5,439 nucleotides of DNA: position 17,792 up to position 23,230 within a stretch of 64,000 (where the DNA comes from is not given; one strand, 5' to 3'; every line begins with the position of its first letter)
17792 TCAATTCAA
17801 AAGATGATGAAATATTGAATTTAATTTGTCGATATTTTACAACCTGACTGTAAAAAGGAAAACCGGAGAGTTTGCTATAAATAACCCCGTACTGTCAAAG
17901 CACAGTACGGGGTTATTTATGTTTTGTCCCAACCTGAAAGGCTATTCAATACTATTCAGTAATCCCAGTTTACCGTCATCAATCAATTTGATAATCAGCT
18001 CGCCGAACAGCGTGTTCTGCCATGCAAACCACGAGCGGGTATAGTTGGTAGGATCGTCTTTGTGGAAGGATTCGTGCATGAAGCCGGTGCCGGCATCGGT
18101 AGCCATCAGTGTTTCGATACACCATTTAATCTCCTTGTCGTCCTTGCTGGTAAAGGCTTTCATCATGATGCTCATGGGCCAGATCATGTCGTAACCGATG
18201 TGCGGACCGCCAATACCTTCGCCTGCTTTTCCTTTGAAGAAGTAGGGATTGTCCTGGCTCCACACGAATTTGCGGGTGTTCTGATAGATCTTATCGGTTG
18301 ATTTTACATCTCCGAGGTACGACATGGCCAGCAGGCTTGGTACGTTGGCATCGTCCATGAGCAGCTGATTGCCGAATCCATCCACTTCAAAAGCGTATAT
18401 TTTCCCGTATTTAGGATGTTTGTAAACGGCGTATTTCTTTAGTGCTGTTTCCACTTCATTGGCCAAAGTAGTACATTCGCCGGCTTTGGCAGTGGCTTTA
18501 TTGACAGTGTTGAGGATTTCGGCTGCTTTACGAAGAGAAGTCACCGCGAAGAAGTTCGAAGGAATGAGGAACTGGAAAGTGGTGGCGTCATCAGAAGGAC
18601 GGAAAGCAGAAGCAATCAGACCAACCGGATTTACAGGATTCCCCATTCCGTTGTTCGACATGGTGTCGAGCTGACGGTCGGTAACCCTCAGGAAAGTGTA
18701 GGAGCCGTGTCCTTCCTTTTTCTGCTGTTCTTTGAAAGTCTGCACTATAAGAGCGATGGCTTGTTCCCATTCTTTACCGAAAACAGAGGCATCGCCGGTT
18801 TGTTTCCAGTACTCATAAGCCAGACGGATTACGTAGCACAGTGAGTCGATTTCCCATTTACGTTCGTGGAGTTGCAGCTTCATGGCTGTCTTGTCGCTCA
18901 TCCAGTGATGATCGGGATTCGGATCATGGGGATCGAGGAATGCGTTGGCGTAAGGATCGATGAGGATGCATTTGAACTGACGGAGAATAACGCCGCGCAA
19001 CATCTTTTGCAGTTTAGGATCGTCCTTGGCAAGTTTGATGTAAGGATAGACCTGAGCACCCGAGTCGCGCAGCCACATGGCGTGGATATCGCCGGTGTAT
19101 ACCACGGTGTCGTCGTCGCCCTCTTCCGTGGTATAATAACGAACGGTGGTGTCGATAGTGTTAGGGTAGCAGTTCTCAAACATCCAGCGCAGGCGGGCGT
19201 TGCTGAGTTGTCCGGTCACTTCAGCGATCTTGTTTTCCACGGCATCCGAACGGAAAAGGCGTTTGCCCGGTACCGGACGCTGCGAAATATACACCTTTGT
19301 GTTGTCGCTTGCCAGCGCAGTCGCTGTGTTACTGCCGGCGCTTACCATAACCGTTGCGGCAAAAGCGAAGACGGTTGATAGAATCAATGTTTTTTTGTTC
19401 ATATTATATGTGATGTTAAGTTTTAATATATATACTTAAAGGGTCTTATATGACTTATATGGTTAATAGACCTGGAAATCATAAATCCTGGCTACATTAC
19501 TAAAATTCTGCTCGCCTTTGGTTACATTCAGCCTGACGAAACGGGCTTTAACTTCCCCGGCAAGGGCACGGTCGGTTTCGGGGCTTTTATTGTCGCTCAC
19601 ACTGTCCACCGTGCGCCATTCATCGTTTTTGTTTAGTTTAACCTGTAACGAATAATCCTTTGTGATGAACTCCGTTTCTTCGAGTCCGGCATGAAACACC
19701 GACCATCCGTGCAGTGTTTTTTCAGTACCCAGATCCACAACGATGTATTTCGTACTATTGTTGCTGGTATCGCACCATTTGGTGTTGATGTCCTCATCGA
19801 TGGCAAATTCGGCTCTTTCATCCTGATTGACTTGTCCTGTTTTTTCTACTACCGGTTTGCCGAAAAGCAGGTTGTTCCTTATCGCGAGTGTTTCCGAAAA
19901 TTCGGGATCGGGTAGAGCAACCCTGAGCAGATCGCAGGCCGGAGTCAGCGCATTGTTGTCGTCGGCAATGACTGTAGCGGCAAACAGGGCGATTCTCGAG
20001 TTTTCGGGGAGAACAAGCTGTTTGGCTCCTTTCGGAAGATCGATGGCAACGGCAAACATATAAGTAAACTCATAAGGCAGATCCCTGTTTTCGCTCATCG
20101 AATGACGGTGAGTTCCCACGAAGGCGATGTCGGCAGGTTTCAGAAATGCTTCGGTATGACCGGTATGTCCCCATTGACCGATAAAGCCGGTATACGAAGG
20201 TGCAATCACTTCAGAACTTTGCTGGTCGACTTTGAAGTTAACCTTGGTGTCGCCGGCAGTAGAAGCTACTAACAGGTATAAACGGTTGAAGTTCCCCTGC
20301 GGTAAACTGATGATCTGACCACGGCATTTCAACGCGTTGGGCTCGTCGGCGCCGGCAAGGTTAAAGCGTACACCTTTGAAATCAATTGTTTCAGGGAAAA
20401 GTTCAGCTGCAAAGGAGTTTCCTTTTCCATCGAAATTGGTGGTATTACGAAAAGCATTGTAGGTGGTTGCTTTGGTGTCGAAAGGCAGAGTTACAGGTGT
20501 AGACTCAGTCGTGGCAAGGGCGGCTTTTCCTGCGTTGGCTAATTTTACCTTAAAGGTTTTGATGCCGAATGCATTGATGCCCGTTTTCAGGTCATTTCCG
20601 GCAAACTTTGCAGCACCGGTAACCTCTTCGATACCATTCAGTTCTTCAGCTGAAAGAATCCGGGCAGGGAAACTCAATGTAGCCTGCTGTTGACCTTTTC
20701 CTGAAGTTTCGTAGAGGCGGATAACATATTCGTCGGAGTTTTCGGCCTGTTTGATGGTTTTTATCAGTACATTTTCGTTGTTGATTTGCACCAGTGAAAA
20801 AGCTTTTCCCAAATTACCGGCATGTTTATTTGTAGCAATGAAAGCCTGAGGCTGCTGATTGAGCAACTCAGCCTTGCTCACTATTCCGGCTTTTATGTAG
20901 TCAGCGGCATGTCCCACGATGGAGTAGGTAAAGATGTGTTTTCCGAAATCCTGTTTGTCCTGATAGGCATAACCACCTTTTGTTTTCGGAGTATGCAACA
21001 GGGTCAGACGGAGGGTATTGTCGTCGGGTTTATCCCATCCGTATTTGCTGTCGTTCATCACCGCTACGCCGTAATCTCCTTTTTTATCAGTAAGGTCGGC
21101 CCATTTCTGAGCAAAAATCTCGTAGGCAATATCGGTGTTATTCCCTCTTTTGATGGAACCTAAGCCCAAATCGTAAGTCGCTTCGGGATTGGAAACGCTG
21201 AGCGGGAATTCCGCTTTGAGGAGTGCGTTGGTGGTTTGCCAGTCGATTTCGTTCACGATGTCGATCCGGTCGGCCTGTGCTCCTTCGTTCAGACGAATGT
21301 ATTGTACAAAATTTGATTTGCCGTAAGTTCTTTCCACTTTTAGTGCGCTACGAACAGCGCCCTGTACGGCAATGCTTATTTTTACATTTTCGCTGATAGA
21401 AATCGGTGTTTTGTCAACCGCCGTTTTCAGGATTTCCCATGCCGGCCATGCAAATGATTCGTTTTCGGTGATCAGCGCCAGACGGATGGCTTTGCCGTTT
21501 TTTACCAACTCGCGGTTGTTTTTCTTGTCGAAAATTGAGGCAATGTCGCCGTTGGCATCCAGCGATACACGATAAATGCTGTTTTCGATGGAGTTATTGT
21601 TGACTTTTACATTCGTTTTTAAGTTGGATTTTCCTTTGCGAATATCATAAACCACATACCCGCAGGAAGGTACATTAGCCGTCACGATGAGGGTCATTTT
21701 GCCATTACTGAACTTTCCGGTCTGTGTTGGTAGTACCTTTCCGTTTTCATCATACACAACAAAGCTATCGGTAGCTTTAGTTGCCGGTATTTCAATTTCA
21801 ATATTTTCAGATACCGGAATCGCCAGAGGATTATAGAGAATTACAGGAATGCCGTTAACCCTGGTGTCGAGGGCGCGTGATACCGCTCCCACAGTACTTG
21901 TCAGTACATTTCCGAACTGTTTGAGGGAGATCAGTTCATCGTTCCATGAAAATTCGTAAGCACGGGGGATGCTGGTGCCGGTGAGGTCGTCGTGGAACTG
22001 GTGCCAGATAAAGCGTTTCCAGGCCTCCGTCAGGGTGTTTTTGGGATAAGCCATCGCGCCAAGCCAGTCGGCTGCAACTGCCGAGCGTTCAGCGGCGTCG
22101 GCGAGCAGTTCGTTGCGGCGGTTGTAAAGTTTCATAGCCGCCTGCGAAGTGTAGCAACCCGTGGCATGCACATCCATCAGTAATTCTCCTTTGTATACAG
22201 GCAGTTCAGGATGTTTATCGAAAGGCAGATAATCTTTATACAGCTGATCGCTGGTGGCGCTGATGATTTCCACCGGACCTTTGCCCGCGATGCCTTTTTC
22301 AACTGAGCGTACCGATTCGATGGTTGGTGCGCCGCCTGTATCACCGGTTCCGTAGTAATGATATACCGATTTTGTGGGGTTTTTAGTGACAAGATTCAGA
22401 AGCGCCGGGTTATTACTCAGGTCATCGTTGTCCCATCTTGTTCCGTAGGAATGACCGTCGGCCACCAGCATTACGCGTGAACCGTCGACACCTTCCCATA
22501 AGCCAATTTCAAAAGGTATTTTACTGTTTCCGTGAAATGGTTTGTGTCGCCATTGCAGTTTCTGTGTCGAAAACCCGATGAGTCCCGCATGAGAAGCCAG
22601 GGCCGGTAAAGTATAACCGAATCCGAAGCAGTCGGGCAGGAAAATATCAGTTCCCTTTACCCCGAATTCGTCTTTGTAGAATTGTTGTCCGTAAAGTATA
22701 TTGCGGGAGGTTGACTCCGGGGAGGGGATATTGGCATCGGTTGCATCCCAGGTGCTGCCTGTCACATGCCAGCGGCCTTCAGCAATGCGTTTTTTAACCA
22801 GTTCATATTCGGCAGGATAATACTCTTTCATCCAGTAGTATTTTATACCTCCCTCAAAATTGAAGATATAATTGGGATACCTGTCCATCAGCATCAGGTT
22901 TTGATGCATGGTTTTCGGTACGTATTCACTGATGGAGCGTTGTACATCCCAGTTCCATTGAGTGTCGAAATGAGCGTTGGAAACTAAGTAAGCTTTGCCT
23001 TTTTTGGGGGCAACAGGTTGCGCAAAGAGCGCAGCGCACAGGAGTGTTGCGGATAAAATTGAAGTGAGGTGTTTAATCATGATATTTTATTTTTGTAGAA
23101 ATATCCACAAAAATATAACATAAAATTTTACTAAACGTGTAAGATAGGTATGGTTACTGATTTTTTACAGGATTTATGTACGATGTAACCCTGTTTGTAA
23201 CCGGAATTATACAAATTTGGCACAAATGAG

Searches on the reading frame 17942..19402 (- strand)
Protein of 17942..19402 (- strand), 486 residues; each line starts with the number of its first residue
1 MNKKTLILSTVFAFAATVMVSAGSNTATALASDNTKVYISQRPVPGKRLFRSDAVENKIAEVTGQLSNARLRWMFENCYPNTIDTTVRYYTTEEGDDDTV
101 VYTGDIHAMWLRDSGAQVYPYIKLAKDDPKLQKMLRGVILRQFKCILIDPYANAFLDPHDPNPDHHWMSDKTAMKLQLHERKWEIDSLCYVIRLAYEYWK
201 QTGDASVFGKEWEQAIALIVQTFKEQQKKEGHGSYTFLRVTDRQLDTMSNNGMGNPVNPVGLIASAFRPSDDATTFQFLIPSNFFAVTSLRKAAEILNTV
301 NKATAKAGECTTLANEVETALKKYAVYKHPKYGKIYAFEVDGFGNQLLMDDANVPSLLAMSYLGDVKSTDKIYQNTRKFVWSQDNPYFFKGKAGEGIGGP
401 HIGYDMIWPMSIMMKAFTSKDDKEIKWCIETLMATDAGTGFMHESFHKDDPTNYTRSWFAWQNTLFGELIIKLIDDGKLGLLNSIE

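Call 13: search_protein_families(library=pfam, proteins=[window:17942-19402:-], max_evalue=0.001)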
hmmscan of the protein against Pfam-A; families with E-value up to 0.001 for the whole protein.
window:17942-19402:- (486 aa): 1 family
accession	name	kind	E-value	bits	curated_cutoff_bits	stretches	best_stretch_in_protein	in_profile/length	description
PF06824.17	Glyco_hydro_125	-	3.3e-176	586.7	23.4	1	69-471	2-414/414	Metal-independent alpha-mannosidase (GH125)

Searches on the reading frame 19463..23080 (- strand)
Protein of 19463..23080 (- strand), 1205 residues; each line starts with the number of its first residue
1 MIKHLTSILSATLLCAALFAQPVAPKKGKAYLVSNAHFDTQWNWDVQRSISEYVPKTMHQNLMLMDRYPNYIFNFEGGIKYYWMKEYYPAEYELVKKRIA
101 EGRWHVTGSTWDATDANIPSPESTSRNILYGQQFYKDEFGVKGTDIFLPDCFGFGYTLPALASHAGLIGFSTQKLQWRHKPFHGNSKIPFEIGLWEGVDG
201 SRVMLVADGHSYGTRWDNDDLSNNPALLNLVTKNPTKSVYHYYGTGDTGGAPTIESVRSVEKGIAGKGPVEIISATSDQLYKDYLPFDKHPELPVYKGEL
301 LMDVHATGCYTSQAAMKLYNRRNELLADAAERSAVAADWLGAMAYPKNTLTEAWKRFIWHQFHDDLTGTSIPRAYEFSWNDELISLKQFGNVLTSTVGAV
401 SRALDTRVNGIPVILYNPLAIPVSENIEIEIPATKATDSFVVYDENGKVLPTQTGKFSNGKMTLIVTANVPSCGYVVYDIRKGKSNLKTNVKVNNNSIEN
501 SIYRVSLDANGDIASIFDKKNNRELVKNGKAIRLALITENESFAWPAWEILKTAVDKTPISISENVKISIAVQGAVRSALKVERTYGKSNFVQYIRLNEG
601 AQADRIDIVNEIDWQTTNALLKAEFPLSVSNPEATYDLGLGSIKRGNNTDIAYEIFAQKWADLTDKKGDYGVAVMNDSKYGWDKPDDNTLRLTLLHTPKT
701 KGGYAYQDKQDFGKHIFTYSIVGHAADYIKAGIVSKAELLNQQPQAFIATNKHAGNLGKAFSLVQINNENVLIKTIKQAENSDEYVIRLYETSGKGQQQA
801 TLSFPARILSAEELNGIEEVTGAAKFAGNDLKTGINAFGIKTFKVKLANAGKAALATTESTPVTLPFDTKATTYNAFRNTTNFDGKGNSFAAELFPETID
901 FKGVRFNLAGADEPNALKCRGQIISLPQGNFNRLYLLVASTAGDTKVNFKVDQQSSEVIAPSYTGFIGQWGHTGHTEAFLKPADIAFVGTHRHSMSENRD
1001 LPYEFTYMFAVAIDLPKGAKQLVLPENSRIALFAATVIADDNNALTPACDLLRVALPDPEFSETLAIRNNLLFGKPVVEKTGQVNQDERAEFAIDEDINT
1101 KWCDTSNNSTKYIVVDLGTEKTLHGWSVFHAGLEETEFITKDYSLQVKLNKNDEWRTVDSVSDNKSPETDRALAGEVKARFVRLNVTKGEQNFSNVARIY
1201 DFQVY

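Call 13: search_protein_families(library=pfam, proteins=[window:19463-23080:-], max_evalue=0.001)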
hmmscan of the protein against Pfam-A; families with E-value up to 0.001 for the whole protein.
window:19463-23080:- (1205 aa): 6 families
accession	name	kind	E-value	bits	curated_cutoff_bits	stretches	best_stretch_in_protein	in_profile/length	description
PF01074.27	Glyco_hydro_38N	-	5.2e-44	151.1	25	1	30-296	2-269/270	Glycosyl hydrolases family 38 N-terminal domain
PF07748.19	Glyco_hydro_38C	-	4.6e-39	135.3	25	1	498-699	1-201/206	Glycosyl hydrolases family 38 C-terminal domain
PF00754.31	F5_F8_type_C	-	5.3e-16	59.3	28.2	1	1085-1197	9-125/127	F5/8 type C domain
PF09261.16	Alpha-mann_mid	-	3.8e-15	56.2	31.1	1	307-376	4-72/96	Alpha mannosidase middle domain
PF17677.7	Glyco_hydro38C2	-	1.3e-11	44.9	22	1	770-843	1-72/72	Glycosyl hydrolases family 38 C-terminal beta sandwich domain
PF22633.2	F5_F8_type_C_2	-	3.2e-11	44.1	27.8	1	1093-1184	2-91/91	NedA-like, galactose-binding domain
